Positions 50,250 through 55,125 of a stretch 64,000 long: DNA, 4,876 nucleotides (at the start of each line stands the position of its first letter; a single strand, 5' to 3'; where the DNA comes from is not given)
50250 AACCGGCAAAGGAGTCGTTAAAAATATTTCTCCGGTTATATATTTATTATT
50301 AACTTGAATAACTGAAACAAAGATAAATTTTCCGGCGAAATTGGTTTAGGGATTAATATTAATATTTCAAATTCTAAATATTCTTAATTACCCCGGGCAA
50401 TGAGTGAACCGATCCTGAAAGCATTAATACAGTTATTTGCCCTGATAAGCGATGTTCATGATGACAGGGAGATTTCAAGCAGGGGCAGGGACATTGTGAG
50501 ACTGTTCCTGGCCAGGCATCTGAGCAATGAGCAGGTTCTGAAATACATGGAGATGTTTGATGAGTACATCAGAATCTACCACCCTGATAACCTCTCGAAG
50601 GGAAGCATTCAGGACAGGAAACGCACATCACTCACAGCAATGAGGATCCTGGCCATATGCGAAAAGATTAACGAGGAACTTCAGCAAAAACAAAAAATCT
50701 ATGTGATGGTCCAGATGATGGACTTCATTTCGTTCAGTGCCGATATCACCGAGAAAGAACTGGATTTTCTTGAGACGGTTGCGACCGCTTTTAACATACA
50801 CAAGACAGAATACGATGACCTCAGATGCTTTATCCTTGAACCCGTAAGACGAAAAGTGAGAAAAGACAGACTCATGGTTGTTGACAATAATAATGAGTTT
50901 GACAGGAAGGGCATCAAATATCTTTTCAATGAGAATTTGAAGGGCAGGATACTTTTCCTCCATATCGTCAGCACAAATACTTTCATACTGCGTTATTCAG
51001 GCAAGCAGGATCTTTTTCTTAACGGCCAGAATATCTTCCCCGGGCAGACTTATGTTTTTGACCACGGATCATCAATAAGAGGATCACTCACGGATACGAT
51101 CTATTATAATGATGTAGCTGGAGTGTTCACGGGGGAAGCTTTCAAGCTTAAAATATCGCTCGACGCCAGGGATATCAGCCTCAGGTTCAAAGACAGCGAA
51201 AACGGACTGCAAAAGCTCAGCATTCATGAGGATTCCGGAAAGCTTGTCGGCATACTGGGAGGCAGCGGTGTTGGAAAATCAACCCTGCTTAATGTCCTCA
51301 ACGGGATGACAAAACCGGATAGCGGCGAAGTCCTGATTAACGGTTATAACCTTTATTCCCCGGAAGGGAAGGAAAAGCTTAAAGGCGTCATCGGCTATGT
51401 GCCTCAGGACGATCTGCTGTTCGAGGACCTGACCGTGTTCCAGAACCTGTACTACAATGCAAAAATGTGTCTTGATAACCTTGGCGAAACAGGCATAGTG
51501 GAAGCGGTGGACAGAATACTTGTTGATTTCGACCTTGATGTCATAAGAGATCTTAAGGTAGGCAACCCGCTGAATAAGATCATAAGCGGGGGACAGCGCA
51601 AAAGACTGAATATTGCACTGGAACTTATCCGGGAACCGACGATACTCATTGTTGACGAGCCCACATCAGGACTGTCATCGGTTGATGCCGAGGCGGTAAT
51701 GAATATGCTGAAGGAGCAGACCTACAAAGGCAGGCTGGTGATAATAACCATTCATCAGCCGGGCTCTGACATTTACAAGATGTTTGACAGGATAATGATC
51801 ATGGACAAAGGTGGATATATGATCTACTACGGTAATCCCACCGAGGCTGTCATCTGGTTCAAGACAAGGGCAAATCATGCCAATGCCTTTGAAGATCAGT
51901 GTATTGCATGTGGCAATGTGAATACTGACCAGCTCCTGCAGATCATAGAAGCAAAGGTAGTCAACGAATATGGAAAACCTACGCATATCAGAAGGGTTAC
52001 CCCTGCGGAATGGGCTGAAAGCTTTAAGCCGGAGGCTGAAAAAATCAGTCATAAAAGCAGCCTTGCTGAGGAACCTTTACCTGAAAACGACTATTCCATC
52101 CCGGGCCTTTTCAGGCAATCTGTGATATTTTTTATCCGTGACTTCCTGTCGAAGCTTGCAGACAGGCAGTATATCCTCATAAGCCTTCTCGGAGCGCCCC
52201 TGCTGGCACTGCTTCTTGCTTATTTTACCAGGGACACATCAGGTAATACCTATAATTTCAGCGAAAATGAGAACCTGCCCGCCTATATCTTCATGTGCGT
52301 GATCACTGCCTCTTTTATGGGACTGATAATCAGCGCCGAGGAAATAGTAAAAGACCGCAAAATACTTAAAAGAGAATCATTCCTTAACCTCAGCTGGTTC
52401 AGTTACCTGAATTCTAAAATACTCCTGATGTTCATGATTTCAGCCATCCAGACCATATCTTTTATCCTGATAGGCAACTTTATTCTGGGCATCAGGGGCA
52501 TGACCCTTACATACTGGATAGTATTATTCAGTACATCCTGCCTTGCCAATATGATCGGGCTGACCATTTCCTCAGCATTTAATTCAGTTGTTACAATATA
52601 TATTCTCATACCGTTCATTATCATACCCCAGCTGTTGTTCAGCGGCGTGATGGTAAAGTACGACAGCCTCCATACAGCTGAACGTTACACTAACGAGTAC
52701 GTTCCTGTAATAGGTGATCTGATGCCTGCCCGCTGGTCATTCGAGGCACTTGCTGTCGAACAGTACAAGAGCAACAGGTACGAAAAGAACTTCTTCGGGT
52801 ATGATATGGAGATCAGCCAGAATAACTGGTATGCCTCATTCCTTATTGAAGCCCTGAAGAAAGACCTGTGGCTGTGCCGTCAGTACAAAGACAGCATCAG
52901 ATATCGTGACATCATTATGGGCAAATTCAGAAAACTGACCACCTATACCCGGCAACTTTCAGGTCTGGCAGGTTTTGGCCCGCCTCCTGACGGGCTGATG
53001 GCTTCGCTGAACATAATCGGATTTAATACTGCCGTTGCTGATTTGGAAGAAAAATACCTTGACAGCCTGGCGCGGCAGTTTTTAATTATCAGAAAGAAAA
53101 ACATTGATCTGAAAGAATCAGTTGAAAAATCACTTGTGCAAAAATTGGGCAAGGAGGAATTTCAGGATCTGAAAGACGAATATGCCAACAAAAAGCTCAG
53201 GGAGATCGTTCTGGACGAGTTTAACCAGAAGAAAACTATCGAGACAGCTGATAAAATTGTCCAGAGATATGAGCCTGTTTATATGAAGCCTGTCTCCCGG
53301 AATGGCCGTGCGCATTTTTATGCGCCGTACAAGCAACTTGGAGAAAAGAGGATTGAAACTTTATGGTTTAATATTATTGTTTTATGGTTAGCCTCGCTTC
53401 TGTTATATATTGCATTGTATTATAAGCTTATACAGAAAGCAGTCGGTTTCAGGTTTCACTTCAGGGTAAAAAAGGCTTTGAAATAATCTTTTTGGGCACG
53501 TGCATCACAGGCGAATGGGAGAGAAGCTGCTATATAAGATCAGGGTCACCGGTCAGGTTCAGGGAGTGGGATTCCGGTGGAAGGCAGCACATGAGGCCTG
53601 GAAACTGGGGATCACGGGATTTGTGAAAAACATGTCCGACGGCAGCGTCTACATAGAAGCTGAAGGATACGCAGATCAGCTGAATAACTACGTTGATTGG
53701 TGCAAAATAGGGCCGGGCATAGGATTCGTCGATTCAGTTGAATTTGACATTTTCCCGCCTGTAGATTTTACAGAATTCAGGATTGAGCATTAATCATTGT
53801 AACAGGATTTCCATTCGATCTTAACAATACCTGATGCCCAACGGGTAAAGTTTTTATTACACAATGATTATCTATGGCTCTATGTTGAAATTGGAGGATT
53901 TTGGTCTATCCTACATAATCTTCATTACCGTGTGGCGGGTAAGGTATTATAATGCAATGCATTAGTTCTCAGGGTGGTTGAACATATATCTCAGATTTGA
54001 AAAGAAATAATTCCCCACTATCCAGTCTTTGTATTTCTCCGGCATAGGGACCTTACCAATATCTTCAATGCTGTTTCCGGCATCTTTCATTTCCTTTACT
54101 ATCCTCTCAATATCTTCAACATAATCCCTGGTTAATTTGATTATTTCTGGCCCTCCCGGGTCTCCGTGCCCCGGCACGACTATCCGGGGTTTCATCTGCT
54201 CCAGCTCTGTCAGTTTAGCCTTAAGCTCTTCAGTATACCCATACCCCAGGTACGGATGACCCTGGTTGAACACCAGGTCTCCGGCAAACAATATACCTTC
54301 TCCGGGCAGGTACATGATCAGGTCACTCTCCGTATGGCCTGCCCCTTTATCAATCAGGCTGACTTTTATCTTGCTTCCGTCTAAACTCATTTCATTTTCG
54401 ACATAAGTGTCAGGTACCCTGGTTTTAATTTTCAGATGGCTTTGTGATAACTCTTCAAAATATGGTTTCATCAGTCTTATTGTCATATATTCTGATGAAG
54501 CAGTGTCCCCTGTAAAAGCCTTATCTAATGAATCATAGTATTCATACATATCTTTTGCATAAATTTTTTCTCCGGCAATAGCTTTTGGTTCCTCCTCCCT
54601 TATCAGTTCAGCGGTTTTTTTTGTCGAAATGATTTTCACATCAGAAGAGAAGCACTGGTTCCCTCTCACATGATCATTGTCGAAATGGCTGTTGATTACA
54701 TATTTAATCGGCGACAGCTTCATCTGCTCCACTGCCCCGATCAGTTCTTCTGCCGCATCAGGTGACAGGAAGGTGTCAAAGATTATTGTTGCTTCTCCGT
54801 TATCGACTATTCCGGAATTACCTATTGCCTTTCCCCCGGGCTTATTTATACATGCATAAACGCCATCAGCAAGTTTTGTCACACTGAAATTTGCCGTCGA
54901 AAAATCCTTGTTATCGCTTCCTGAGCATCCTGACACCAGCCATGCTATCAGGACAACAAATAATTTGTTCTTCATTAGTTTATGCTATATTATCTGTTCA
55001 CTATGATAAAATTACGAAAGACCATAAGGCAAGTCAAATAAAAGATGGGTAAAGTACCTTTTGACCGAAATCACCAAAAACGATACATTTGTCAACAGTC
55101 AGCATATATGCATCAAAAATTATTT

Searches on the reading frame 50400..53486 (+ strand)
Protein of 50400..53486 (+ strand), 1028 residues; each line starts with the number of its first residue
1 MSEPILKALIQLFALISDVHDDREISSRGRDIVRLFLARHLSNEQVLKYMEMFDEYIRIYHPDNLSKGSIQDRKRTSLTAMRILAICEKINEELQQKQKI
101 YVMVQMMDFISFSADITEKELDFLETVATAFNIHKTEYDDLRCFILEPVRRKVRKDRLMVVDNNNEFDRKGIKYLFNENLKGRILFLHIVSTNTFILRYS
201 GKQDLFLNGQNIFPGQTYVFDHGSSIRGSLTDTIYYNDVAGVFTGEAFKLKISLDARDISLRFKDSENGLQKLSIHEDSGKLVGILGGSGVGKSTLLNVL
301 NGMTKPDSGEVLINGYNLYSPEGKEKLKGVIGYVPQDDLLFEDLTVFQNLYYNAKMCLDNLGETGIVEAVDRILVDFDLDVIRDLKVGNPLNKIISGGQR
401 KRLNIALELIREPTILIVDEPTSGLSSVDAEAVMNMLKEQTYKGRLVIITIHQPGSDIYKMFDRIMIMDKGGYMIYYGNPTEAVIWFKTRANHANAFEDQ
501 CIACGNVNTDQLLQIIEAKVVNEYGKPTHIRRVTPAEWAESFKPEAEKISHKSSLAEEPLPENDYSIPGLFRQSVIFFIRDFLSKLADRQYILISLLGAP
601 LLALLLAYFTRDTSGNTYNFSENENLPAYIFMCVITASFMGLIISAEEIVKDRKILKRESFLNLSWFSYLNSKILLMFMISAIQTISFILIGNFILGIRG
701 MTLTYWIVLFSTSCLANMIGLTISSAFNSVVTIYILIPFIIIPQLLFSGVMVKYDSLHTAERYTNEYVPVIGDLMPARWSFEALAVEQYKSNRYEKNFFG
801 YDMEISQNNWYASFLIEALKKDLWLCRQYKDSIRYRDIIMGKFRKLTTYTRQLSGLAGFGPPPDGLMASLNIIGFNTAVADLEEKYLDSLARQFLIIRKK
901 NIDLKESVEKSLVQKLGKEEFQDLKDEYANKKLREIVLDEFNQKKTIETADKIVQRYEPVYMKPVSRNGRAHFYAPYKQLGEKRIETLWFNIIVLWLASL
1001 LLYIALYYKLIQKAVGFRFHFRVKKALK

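Call 69: search_protein_families(library=ncbifam, proteins=[window:50400-53486:+], max_evalue=1e-10)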
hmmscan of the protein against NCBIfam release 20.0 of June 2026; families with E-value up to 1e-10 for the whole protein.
window:50400-53486:+ (1028 aa): 152 families (the best 25 are shown)
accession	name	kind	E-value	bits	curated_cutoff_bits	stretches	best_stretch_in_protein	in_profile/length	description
TIGR00955.1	3a01204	subfamily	3.8e-75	253.7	736.35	1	264-796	35-559/617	pigment precursor permease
TIGR00956.1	3a01205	subfamily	2.5e-42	144.7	1959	1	278-479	787-987/1394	pleiotropic drug resistance family protein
TIGR03375.1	type_I_sec_LssB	subfamily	1.9e-32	112.4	693.1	1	250-484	462-688/696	type I secretion system permease/ATPase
TIGR01188.1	drrA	subfamily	2.1e-32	112.6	312.45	1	270-479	9-207/302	daunorubicin resistance ABC transporter, ATP-binding protein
TIGR02857.1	CydD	equivalog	6.9e-32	111.1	435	1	252-456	320-519/529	thiol reductant ABC exporter subunit CydD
TIGR04521.1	ECF_ATPase_2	equivalog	1.4e-31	109.7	330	1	267-482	18-231/279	energy-coupling factor transporter ATPase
NF010157.0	PRK13636.1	equivalog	4.6e-31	108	463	1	254-483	6-229/285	cobalt transporter ATP-binding subunit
TIGR04406.1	LPS_export_lptB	equivalog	1.5e-30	106.3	240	1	254-484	2-223/239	LPS export ABC transporter ATP-binding protein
TIGR03608.1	L_ocin_972_ABC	subfamily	1.8e-30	106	254.85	1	262-466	7-204/206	putative bacteriocin export ABC transporter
TIGR02868.1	CydC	equivalog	7e-30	104.1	329.05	1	251-453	332-529/530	thiol reductant ABC exporter subunit CydC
NF033858.1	ABC2_perm_RbbA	equivalog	1e-29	103.1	1050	1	251-504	264-500/909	ribosome-associated ATPase/putative transporter RbbA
TIGR02673.1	FtsE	equivalog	2.3e-29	102.6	264.85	1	257-471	5-213/214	cell division ATP-binding protein FtsE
TIGR02315.1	ABC_phnC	equivalog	8.9e-29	100.6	266.1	1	257-482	5-232/243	phosphonate ABC transporter ATP-binding protein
TIGR01842.1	type_I_sec_PrtD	subfamily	1.2e-28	100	510.15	1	266-479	330-536/544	type I secretion system permease/ATPase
TIGR03410.1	urea_trans_UrtE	equivalog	2.6e-28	99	285.8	1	257-473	4-210/230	urea ABC transporter ATP-binding subunit UrtE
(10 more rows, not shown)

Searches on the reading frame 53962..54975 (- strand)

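Call 69: search_protein_families(library=ncbifam, proteins=[window:53962-54975:-], max_evalue=1e-10)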
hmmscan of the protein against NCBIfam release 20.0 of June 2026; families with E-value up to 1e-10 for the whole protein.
window:53962-54975:- (337 aa): 16 families
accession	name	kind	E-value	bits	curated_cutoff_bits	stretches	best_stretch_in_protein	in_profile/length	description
TIGR04558.1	SoxH_rel_PQQ_1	hypoth_equivalog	3.9e-35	121.3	300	2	183-323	128-267/285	quinoprotein relay system zinc metallohydrolase 1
TIGR04559.1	SoxH_rel_PQQ_2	hypoth_equivalog_domain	3.9e-28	98.7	280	1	174-319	117-263/283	quinoprotein relay system zinc metallohydrolase 2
NF033088.2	bla_subclass_B1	equivalog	1.2e-26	93.7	200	1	28-286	4-216/217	subclass B1 metallo-beta-lactamase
NF041441.1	blaCIM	exception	3.7e-19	69.2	490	0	183-283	140-244/250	CIM family subclass B1 metallo-beta-lactamase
NF041758.1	B1_blaCHM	exception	1.5e-17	63.7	475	0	6-128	4-137/246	CHM family subclass B1 metallo-beta-lactamase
NF012145.1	blaDIM_SIM_IMP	exception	6.9e-16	58.6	288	1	144-285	62-206/209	DIM/SIM/IMP family subclass B1 metallo-beta-lactamase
NF012147.1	blaIMP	exception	3.5e-14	52.6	460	0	144-285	86-230/245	IMP family subclass B1 metallo-beta-lactamase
NF038103.1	blaGMB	exception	3.8e-14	52.5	580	1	198-287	169-260/270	GMB family subclass B1 metallo-beta-lactamase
NF012148.0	blaKHM-HMB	exception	3.9e-14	52.7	450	0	163-284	105-228/238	KHM/HMB family subclass B1 metallo-beta-lactamase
NF033087.1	bla_subclass_B2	equivalog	8.9e-14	51.8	240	0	31-133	3-104/221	subclass B2 metallo-beta-lactamase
NF047975.1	blaPYX_B1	exception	1.3e-13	50.9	473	0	187-284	144-242/245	PYX family subclass B1 metallo-beta-lactamase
NF047974.1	blaCOR_B1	exception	2.1e-13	50.1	450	0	205-283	157-240/245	COR family subclass B1 metallo-beta-lactamase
NF041632.1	blaKHM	exception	3.3e-13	49.7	480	0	180-284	121-227/237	KHM family subclass B1 metallo-beta-lactamase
NF038184.1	blaVMB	exception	5.7e-13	48.8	500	0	204-282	147-230/242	VMB family subclass B1 metallo-beta-lactamase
NF045721.1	blaBMHC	exception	6.3e-13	48.6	550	0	3-125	7-140/253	BMHC family subclass B1 metallo-beta-lactamase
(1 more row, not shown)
